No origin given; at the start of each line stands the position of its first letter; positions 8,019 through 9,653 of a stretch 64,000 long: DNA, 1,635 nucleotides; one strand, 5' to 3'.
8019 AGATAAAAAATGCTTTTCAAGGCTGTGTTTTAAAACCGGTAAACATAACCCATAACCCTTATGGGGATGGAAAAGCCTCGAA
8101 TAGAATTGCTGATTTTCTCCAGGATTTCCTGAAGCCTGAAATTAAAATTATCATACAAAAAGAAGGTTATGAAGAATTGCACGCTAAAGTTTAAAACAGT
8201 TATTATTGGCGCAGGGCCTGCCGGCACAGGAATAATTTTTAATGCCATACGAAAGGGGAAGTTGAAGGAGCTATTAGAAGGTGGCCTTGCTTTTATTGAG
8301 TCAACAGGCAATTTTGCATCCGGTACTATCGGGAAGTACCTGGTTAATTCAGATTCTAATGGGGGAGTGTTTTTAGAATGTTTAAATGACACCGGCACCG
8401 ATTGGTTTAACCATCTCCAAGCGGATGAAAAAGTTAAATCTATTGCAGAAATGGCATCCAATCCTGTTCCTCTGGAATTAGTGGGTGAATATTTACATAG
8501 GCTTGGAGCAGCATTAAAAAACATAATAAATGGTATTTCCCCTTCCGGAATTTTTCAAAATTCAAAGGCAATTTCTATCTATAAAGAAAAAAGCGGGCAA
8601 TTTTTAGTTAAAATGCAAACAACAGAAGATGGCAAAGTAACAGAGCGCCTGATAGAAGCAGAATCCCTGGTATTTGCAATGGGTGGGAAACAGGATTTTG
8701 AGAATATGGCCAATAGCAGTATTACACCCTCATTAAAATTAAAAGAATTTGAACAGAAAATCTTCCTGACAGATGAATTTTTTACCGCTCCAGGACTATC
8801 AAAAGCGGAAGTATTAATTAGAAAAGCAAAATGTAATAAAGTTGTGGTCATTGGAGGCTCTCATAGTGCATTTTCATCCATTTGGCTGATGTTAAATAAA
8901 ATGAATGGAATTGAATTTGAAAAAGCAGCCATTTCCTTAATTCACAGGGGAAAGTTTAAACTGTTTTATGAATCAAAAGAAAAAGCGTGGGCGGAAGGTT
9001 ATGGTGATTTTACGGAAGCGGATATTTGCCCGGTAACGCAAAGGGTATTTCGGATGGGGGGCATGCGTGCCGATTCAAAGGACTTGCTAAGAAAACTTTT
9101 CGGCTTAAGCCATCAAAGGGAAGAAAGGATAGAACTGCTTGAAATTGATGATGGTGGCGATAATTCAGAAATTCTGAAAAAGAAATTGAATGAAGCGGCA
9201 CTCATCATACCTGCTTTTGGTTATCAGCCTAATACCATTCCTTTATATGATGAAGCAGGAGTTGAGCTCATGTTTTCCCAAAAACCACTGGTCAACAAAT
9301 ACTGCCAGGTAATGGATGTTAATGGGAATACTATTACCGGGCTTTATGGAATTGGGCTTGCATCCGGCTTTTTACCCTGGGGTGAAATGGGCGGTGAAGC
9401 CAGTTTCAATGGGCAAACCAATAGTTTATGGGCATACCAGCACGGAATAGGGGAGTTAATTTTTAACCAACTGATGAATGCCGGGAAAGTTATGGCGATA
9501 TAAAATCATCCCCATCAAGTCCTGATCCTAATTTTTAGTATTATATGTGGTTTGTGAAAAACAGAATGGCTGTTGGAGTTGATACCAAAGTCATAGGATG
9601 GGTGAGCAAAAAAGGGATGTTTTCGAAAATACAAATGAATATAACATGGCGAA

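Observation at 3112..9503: ECF sigma/anti-sigma pair divergent from a GT2 / SGNH / WecB / flavoprotein operon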

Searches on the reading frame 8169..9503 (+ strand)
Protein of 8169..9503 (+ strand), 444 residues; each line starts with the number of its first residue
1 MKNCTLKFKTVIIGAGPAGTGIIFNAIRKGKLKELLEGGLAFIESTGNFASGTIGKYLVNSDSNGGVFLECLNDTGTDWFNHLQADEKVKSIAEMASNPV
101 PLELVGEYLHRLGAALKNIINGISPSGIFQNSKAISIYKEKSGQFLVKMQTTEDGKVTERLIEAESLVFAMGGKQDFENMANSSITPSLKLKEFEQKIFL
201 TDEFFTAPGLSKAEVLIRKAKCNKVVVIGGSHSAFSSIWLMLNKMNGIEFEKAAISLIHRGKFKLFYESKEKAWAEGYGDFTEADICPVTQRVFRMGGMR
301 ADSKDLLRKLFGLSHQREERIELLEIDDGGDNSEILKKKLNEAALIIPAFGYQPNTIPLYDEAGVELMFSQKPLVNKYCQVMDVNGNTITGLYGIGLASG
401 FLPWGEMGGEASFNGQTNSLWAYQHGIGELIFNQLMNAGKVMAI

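Call 4: search_protein_families(library=pfam, proteins=[window:8169-9503:+], max_evalue=0.01)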
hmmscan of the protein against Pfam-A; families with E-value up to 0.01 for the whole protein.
window:8169-9503:+ (444 aa): 1 family
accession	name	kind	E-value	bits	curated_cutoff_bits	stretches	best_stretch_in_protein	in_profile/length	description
PF07992.20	Pyr_redox_2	-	4.3e-10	39.9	26.1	1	9-387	2-266/291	Pyridine nucleotide-disulphide oxidoreductase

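Call 5: search_protein_families(library=ncbifam, proteins=[window:8169-9503:+], max_evalue=0.01)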
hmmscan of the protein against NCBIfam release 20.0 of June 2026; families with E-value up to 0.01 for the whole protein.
window:8169-9503:+ (444 aa): 0 families
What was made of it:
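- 8169..9503 (+): Member of a rare, uncharacterised flavoprotein family with an FAD/NAD(P)H fold like that of N-hydroxylating monooxygenases. The Pyr_redox_2 hit is weak and there is no NCBIfam hit (calls 4, 5).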

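Call 19: find_homologous_proteins(query=window:8169-9503:+, max_evalue=0.00001)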
Query window:8169-9503:+ (444 aa): 101 proteins with E <= 0.00001 among 8000 candidates.
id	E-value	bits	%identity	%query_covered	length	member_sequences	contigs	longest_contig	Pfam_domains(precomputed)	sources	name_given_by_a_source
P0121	7.8e-295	995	100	100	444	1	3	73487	PF07992.21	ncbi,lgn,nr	ncbi:MAG: FAD-dependent oxidoreductase [Bacteroidetes bacterium]|nr:FAD-dependent oxidoreductase [Ba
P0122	1.5e-197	675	85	81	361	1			PF07992.21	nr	nr:FAD-dependent oxidoreductase [Bacteroidota bacterium]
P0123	2.6e-141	489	51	98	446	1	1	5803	PF07992.21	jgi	jgi:hypothetical protein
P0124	5.9e-128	445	48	97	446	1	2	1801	PF07992.21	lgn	-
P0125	4.7e-118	413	45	100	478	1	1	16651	PF07992.21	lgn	-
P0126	9.1e-110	385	46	98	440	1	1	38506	PF07992.21,PF13738.13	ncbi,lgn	-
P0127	6.2e-108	379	42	99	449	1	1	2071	-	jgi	jgi:hypothetical protein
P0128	5.7e-107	376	41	96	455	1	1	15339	-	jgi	jgi:hypothetical protein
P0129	1.1e-106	375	41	98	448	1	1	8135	PF07992.21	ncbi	-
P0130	2.9e-106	374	43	95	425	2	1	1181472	-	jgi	jgi:hypothetical protein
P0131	7.1e-105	369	41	97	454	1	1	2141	-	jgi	jgi:hypothetical protein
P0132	7.3e-105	369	43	97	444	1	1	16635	-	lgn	-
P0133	1.6e-104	368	41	97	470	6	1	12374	-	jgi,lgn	-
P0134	2.3e-104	368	41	97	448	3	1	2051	PF07992.21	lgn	-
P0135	1.4e-102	362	42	97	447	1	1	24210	-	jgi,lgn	jgi:hypothetical protein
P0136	2.8e-102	361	42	97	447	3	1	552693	-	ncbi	-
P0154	7.4e-92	326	40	98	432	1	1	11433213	-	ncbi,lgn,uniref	ncbi:hypothetical protein OHA21_51085 [Actinoplanes sp. NBC_00393]|uniref:hypothetical protein n=1 T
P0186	4.3e-73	265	36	96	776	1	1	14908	PF07992.21,PF02350.26,PF13738.13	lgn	-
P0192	1.8e-70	256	34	96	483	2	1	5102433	PF07992.21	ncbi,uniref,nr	ncbi:FAD-dependent oxidoreductase [Candidatus Mycobacterium wuenschmannii]|uniref:FAD-dependent oxid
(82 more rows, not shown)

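Call 20: find_encoding_contigs(protein=P0126, flank=10000, max_places=3)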
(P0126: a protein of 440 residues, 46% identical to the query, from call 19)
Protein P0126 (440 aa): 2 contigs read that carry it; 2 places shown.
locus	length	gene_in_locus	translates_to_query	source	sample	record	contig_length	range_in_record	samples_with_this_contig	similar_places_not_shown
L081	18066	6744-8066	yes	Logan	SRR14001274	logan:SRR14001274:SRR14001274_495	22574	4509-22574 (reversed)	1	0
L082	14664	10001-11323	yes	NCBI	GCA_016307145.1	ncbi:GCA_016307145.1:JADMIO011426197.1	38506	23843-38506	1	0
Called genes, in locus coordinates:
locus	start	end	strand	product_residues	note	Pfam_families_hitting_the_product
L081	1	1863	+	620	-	?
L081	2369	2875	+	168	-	-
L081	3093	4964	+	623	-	PF00535:Glycos_transf_2, PF13641:Glyco_tranf_2_3, PF13632:Glyco_trans_2_3 (weak)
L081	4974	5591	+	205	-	PF00657:Lipase_GDSL, PF13472:Lipase_GDSL_2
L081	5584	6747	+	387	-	PF02350:Epimerase_2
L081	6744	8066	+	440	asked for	PF07992:Pyr_redox_2 (weak), PF13738:Pyr_redox_3 (faint)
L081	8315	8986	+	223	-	PF00196:GerE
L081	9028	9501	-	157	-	PF25056:DUF7793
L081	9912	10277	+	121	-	-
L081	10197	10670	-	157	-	PF25056:DUF7793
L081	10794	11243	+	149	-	-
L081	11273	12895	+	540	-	PF01645:Glu_synthase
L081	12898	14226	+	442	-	PF00202:Aminotran_3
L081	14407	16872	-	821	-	-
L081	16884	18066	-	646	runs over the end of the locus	-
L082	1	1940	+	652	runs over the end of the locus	PF03150:CCP_MauG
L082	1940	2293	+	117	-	-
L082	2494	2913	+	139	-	PF01475:FUR, PF03965:Penicillinase_R (weak)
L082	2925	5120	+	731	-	PF00141:peroxidase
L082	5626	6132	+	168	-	-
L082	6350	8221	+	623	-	PF00535:Glycos_transf_2, PF13641:Glyco_tranf_2_3, PF13632:Glyco_trans_2_3 (weak)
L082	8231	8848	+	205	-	PF00657:Lipase_GDSL, PF13472:Lipase_GDSL_2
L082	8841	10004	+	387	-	PF02350:Epimerase_2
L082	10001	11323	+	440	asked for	PF07992:Pyr_redox_2 (weak), PF13738:Pyr_redox_3 (faint)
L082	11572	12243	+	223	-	PF00196:GerE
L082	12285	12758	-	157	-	PF25056:DUF7793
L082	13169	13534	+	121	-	-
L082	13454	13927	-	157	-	PF25056:DUF7793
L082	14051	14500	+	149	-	-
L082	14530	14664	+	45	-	?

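Call 21: find_encoding_contigs(protein=P0130, flank=10000, max_places=3)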
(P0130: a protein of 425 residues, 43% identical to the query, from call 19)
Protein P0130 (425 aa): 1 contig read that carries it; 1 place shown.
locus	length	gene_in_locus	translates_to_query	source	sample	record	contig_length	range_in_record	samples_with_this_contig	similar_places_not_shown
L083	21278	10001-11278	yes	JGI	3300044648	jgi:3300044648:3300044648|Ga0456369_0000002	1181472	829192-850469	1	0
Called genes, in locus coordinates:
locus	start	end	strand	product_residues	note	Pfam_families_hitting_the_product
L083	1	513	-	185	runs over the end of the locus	-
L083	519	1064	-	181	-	-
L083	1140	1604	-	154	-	PF12867:DinB_2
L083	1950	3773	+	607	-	PF00575:S1, PF23459:S1_RRP5 (faint), PF00575:S1, PF21710:Spt6_S1 (faint), PF00575:S1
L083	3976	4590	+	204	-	PF00702:Hydrolase (faint), PF12710:HAD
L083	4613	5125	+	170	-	PF14539:DUF4442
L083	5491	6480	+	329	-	PF01545:Cation_efflux, PF16916:ZT_dimer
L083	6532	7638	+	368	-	PF00691:OmpA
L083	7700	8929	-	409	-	-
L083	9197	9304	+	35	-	-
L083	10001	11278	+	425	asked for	-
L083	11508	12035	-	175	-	-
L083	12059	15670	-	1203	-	PF12730:ABC2_membrane_4 (weak), PF01433:Peptidase_M1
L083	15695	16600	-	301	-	PF02463:SMC_N (faint), PF00005:ABC_tran, PF13175:AAA_15 (faint), PF13304:AAA_21 (weak)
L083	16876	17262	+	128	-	PF25056:DUF7793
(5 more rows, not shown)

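Call 22: find_encoding_contigs(protein=P0186, flank=10000, max_places=3)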
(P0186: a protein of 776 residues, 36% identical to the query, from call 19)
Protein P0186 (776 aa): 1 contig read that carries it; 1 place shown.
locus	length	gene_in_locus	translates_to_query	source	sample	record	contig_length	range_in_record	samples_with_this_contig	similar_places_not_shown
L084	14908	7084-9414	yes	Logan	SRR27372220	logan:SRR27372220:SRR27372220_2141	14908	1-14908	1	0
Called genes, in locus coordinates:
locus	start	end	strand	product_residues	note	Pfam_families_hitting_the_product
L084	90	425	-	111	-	PF01035:DNA_binding_1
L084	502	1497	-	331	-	PF04443:LuxE (faint)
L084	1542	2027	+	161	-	-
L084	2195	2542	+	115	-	-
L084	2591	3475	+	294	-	PF01148:CTP_transf_1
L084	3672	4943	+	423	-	PF02812:ELFV_dehydrog_N, PF00208:ELFV_dehydrog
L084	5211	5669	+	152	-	PF13671:AAA_33 (weak)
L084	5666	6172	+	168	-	PF04493:Endonuclease_5 (weak)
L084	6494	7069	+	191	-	PF00657:Lipase_GDSL, PF13472:Lipase_GDSL_2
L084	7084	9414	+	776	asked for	PF02350:Epimerase_2, PF07992:Pyr_redox_2, PF13738:Pyr_redox_3 (faint)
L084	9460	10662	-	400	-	PF00083:Sugar_tr, PF01306:LacY_symp (weak), PF07690:MFS_1, PF13347:MFS_2 (faint)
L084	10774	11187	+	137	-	-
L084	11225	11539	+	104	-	-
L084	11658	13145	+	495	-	-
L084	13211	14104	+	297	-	PF13302:Acetyltransf_3, PF00583:Acetyltransf_1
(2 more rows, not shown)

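Call 25: search_solved_structures(query=A2, max_evalue=1)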
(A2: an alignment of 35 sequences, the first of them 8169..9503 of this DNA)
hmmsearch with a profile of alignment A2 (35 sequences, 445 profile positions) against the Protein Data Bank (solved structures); distinct sequences matched with E-value up to 1: 91 (the best 60 are shown).
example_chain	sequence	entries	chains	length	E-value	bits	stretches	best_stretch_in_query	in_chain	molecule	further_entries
3cty_A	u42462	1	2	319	0.00014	24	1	3-41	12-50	Thioredoxin reductase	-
5mh4_A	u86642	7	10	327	0.00022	23.4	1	3-40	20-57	Thioredoxin reductase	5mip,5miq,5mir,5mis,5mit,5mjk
6t85_A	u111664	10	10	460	0.00037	22.6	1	369-406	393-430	Urocanate reductase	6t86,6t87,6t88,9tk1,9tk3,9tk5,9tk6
7jyp_A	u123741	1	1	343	0.0031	19.6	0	6-37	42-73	Thioredoxin reductase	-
7aaw_A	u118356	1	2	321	0.0042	19.1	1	4-40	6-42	Thioredoxin reductase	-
5uth_A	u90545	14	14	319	0.0044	19.1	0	3-30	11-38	Thioredoxin reductase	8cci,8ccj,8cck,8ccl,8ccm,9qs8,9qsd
4zn0_A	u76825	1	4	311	0.0069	18.4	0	5-30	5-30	Thioredoxin reductase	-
5uwy_A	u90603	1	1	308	0.0084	18.1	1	5-39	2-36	Thioredoxin reductase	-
2q0k_A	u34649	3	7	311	0.0088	18.1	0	129-177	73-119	Thioredoxin reductase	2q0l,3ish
4gcm_A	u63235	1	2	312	0.011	17.8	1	6-40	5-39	Thioredoxin reductase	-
9n4y_a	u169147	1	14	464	0.019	17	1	6-45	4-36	Soluble pyridine nucleotide transhydrogenase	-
6gar_A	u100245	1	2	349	0.02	16.9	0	125-187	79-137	Ferredoxin--NADP reductase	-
2i0z_A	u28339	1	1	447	0.02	16.9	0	3-39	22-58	NAD(FAD)-utilizing dehydrogenases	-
8c3m_A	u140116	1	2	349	0.02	16.9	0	125-187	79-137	Ferredoxin--NADP reductase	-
7e52_A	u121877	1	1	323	0.021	16.8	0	6-31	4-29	Thioredoxin reductase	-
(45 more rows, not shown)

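Call 26: find_related_loci(query=A2, collection=metagenome_contigs, flank=10000)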
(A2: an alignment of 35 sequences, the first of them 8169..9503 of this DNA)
Query A2 (444 aa) in metagenome_contigs; peptide patterns used: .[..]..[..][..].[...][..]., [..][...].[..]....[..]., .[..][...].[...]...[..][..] (x = any residue, [..] = any of these).
600 stretches matched a pattern (row limit reached: there are more); 129 encode a relative of the query (tblastn E <= 1e-3); the best 80 are kept; 80 distinct loci.
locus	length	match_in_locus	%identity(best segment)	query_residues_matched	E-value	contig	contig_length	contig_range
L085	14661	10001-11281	46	3-436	1e-116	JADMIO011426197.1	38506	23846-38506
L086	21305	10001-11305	41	8-436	2e-111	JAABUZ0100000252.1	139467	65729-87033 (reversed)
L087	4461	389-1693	41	8-437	2e-107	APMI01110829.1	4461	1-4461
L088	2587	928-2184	39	8-437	3e-106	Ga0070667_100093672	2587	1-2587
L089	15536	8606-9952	40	5-436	1e-96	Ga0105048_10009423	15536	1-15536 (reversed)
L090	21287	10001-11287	35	10-437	9e-90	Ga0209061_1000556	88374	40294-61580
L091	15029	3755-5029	36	8-437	5e-88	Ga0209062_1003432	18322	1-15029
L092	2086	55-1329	36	10-433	3e-92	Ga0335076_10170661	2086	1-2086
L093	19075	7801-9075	36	10-433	4e-88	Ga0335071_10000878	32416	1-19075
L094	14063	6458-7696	35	26-437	4e-85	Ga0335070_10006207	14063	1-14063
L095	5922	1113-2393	34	8-433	3e-83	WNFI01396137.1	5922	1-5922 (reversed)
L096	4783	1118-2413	34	2-432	1e-82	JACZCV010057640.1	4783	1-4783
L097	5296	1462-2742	33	8-433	1e-82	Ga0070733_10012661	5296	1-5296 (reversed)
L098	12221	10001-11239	38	23-433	4e-82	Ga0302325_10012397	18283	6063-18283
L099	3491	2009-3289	34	8-433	6e-83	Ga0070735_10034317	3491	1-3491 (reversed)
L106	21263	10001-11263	35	8-435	7e-76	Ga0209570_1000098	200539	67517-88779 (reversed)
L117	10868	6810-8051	33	8-442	3e-69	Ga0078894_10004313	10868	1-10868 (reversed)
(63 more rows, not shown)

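Call 30: predict_structure(alignment_id=A2)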
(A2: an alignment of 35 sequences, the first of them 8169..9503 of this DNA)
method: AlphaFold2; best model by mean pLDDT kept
length: 444 residues; sequences in the alignment: 35
mean_pLDDT: 92.4   pTM: 0.90
mean pLDDT of the five models: 92.4, 90.1, 89.6, 89.2, 89.0
residues with pLDDT >= 90: 367; 70-90: 63; 50-70: 8; < 50: 6
segments of 3 or more residues with pLDDT < 50: 441-444
pLDDT, mean of each block of 10 residues (from residue 1): 82 95 92 96 95 94 88 72 89 94 95 94 95 97 97 93 98 92 91 96 96 96 97 96 95 97 94 97 94 93 96 97 94 96 97 94 96 91 96 93 82 81 87 84 43
secondary structure, 60 per line:
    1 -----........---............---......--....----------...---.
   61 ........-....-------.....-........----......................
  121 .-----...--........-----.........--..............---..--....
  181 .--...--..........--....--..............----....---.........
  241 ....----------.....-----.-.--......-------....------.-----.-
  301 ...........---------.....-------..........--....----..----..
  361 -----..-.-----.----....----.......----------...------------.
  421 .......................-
elements in order: E6-13 H17-28 H32-37 E40-43 E60-64 H65-68 H70-73 H81-85 H87-94 E99-101 H102-121 E127-129 E132-139 E145-153 E156-169 H177-181 E184-186 H191-197 H201-204 H207-220 E225-228 H232-244 E255-259 H270-275 H301-311 E321-325 H333-342 E345-348 E380-383 E388-394 H420-443
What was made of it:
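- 8169..9503 (+): The AF2 model has pLDDT 92 (call 30).
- On Class B N-hydroxylating flavin monooxygenase (NMO): The model has pLDDT 92 (call 30).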

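Call 33: fold_search(model_id=the predicted structure, library=pdb)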
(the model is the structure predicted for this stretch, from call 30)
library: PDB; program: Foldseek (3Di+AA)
matches with E <= 10: 1010; with E <= 0.001: 449
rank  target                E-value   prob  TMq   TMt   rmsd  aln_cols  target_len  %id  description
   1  7us3_B                3.0e-12  1.00  0.55  0.57   8.8       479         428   15  Structure of Putrescine N-hydroxylase Involved Complexed with NADP+ (released 2022-11-30)
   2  5ygq_B                6.0e-12  1.00  0.28  0.36  12.0       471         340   13  Crystal Structure of Ferredoxin NADP+ Oxidoreductase from Rhodopseudomonas palustris (released 2018-09-26)
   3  5o8r_A                1.9e-11  1.00  0.56  0.58   8.8       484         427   14  The crystal structure of DfoA bound to FAD and NADP; the desferrioxamine biosynthetic pathway cadaverine monooxygenase (released 2018-02-28)
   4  5o8p_B                3.8e-11  1.00  0.51  0.52   9.4       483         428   13  The crystal structure of DfoA bound to FAD, the desferrioxamine biosynthetic pathway cadaverine monooxygenase from the (released 2018-06-27)
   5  7a7b_A                4.9e-11  1.00  0.49  0.64   6.4       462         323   14  Bacillithiol Disulfide Reductase Bdr (YpdA) from Staphylococcus aureus (released 2020-12-30)
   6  4nzh                  5.1e-11  1.00  0.49  0.49  12.1       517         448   13  A. fumigatus flavin-dependent ornithine monooxygenase R279A mutant (released 2015-03-04)
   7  7jvk_B                5.8e-11  1.00  0.56  0.55   8.7       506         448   13  Structure of the M101A variant of the SidA ornithine hydroxylase with the FAD in the "out" conformation (released 2020-12-02)
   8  7jvk_D                5.8e-11  1.00  0.55  0.55   8.6       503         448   13  Structure of the M101A variant of the SidA ornithine hydroxylase with the FAD in the "out" conformation (released 2020-12-02)
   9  4b65                  6.5e-11  1.00  0.55  0.54   9.3       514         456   14  A. fumigatus ornithine hydroxylase (SidA), reduced state bound to NADP(H) (released 2012-10-03)
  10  5ygq_A                6.5e-11  1.00  0.29  0.37  12.4       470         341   14  Crystal Structure of Ferredoxin NADP+ Oxidoreductase from Rhodopseudomonas palustris (released 2018-09-26)
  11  6x0k_F                6.9e-11  1.00  0.55  0.56   8.5       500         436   13  Structure of dithionite-reduced SidA ornithine hydroxylase with the FAD "in" and complexed with L-ornithine (released 2020-08-05)
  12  5o8r_B                7.4e-11  1.00  0.56  0.58   8.6       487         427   13  The crystal structure of DfoA bound to FAD and NADP; the desferrioxamine biosynthetic pathway cadaverine monooxygenase (released 2018-02-28)
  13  4b69                  8.8e-11  1.00  0.49  0.48  12.2       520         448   14  A. fumigatus ornithine hydroxylase (SidA) bound to ornithine (released 2012-10-03)
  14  6x0h_C                9.3e-11  1.00  0.56  0.56   8.5       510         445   14  Structure of oxidized SidA ornithine hydroxylase with the FAD in the "out" conformation (released 2020-08-05)
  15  6x0i_D                9.9e-11  1.00  0.57  0.57   8.0       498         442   13  Structure of oxidized SidA ornithine hydroxylase with the FAD "in" and complexed with NADP (released 2020-08-05)
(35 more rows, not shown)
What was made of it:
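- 8169..9503 (+): The top Foldseek PDB hits are putrescine N-hydroxylase, DfoA, SidA and PvdA, with bacillithiol disulfide reductase among them (call 33).
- On Class B N-hydroxylating flavin monooxygenase (NMO): The top Foldseek PDB hits are 7us3, 5o8r, SidA and PvdA, with E 3e-12 to 1e-10 and TM about 0.55 (call 33).
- Closest known: Class B N-hydroxylating flavin monooxygenases. Same: They are the best structural matches to the flavoprotein over its full length (call 33).
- The flavoprotein fold is closest to N-hydroxylating monooxygenases (call 33). A disulfide reductase (Bdr/YpdA) and ferredoxin-NADP reductases score nearly as well (call 33). Bdr/YpdA and ferredoxin-NADP reductases are among the top fold matches (call 33). 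The top full-length fold matches are consistently N-hydroxylases (call 33).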
